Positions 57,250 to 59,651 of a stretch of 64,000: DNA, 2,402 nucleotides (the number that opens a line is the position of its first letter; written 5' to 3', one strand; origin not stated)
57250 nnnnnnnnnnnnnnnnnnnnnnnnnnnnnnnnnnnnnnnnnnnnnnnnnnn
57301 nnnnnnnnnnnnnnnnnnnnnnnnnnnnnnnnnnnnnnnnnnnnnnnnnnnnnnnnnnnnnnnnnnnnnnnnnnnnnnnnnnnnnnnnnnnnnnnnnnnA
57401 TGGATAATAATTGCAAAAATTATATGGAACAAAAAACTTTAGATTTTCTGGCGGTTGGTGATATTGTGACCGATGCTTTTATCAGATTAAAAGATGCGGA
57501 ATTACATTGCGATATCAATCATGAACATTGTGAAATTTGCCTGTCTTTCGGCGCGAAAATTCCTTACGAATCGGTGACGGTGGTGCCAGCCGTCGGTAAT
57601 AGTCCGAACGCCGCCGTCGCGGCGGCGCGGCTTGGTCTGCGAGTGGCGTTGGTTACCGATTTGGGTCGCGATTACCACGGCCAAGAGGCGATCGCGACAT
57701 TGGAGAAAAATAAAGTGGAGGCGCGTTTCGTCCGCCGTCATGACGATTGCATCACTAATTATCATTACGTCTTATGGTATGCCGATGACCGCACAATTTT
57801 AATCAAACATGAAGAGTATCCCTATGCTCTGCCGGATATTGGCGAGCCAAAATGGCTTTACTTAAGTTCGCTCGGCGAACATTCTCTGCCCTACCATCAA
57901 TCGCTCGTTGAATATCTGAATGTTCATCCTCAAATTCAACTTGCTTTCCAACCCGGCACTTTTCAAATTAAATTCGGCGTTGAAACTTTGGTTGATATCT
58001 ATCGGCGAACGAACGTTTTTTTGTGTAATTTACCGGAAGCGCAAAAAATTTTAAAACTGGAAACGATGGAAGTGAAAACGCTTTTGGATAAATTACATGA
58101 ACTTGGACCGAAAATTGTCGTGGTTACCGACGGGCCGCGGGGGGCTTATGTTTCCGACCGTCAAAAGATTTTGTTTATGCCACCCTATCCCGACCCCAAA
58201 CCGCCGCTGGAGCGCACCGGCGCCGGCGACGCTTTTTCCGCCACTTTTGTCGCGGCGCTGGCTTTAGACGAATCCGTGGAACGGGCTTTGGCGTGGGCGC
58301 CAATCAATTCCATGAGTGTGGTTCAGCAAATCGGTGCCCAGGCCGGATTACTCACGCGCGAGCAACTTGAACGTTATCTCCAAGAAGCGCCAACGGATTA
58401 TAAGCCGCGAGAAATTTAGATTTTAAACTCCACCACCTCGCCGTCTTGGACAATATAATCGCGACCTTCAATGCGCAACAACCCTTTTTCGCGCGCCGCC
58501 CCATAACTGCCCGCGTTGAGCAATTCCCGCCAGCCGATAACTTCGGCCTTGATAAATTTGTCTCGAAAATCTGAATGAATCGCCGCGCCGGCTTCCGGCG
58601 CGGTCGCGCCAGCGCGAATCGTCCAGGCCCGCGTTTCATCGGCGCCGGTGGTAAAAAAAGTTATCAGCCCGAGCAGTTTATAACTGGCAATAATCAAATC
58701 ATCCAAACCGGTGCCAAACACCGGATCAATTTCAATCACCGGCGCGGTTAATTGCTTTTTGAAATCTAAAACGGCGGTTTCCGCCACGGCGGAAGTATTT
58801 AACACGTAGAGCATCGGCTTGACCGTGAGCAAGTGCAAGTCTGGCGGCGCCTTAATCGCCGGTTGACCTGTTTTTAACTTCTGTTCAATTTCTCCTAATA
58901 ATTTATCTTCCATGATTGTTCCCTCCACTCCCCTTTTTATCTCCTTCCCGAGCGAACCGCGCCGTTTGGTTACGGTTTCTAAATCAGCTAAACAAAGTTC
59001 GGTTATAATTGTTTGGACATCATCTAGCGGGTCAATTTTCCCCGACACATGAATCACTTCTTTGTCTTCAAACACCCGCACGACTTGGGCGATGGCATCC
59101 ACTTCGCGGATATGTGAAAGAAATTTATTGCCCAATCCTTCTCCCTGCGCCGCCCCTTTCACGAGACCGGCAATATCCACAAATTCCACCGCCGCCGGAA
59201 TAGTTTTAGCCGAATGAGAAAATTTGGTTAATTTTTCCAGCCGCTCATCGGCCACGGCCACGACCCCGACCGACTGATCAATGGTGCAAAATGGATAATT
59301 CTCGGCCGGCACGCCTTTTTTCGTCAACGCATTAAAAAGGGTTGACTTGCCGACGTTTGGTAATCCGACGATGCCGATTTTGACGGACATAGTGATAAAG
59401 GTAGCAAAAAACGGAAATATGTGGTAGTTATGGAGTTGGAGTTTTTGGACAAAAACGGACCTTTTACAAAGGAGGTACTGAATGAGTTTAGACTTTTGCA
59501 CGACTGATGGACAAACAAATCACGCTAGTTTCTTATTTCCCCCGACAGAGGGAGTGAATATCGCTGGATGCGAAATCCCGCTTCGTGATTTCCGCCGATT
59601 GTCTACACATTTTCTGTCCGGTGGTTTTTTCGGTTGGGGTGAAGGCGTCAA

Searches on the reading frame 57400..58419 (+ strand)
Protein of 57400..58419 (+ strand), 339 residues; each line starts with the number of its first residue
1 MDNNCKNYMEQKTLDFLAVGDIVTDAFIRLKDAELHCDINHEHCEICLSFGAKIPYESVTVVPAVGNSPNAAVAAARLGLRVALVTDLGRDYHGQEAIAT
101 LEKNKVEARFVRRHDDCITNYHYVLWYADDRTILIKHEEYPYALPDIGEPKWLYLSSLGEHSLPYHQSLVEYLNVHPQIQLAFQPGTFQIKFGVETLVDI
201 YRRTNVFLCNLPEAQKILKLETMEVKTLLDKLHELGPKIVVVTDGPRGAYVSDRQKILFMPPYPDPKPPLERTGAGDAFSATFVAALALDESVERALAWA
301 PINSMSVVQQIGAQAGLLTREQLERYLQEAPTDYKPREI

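Call 73: search_protein_families(library=pfam, proteins=[window:57400-58419:+], max_evalue=0.0001)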
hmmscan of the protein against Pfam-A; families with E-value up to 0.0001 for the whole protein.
window:57400-58419:+ (339 aa): 2 families
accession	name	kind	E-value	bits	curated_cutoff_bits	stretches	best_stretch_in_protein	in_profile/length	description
PF00294.29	PfkB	-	1.7e-31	110.1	25.8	1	66-317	37-299/302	pfkB family carbohydrate kinase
PF08543.17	Phos_pyr_kin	-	2.9e-05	24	27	1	196-300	111-224/246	Phosphomethylpyrimidine kinase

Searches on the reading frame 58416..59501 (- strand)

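Call 73: search_protein_families(library=pfam, proteins=[window:58416-59501:-], max_evalue=0.0001)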
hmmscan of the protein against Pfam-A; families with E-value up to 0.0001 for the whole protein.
window:58416-59501:- (361 aa): 3 families
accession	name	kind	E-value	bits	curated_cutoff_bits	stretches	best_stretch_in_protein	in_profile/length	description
PF06071.19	YchF-GTPase_C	-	1.1e-31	109.2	27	1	279-361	1-83/84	Protein of unknown function (DUF933)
PF01926.29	MMR_HSR1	-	1.4e-21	77.1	21.9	1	41-150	1-86/113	50S ribosome-binding GTPase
PF02421.24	FeoB_N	-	6e-09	36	27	1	41-87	2-48/156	Ferrous iron transport protein B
